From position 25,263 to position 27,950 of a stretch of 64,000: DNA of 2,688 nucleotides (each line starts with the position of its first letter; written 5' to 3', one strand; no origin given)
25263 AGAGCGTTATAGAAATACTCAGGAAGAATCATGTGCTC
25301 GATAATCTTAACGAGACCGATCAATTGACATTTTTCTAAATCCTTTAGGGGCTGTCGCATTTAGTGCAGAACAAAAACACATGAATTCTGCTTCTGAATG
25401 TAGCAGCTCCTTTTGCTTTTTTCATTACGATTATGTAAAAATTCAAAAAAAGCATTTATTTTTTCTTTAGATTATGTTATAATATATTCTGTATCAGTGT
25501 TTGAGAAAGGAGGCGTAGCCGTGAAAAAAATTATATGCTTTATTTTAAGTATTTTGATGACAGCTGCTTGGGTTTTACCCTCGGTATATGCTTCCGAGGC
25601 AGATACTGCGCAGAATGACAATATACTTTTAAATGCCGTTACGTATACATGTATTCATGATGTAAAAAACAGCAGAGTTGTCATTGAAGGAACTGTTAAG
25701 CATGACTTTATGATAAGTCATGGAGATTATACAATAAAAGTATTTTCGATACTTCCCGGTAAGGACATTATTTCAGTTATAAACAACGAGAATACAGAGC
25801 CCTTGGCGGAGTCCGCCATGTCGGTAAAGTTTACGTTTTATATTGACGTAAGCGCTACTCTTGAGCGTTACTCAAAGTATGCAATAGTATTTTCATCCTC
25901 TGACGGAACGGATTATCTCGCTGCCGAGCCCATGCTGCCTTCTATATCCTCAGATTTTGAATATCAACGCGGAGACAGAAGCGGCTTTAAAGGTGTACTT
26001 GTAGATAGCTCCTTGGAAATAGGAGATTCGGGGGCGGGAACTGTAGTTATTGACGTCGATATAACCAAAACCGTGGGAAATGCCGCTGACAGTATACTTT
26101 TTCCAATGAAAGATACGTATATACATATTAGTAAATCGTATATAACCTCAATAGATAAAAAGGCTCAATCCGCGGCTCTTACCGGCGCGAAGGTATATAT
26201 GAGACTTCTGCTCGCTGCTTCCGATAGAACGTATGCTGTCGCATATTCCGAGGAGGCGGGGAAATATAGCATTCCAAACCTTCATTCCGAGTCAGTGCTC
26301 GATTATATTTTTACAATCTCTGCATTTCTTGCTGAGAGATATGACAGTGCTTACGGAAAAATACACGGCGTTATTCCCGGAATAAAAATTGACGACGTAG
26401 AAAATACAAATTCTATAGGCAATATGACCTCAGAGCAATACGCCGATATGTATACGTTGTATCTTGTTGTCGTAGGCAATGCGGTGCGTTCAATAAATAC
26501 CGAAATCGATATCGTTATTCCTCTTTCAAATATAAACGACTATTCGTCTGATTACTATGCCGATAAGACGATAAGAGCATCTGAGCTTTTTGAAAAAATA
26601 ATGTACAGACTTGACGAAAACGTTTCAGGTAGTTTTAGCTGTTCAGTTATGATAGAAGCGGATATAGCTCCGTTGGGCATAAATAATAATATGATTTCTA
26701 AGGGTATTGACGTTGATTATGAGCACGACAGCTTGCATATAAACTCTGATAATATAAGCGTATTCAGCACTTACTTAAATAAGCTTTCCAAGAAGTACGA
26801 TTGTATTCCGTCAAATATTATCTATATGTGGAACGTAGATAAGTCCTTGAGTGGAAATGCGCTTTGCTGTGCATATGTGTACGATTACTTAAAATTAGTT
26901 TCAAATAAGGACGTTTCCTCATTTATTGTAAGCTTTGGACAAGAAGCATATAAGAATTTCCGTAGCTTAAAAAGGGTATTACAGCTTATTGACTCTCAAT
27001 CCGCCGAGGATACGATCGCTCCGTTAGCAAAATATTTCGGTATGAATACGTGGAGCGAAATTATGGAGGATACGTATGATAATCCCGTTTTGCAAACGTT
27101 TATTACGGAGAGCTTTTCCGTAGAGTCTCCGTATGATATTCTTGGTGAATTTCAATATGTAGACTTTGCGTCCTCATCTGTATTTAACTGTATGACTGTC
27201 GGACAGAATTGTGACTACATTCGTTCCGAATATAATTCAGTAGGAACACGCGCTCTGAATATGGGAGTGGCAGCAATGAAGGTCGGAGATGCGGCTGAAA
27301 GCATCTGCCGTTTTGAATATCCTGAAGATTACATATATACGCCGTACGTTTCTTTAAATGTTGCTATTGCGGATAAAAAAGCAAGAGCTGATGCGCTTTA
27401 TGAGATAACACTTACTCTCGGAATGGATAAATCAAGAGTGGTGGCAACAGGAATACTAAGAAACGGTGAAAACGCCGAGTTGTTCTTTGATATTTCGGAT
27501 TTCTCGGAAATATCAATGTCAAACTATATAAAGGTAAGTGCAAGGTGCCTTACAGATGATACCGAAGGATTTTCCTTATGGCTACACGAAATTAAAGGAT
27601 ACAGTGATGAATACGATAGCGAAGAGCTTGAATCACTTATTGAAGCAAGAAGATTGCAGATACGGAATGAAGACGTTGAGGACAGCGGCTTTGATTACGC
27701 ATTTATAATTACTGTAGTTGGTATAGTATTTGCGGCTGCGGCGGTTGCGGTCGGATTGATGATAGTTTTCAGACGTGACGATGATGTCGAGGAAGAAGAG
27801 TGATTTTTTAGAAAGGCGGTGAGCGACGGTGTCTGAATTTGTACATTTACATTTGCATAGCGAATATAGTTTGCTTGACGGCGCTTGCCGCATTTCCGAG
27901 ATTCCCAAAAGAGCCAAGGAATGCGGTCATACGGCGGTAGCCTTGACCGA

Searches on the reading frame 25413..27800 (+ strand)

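Call 68: search_protein_families(library=pfam, proteins=[window:25413-27800:+], max_evalue=0.00001)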
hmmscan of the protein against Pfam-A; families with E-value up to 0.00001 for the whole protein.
window:25413-27800:+ (796 aa): 1 family
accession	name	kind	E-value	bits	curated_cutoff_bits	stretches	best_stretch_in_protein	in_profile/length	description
PF18989.5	DUF5722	-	7.9e-21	74.8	30.5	1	189-507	5-331/393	Family of unknown function (DUF5722)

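Call 87: search_protein_families(library=padloc, proteins=[window:25413-27800:+], max_evalue=0.001)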
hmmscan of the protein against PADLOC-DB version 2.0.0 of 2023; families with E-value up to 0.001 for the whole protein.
window:25413-27800:+ (796 aa): 0 families
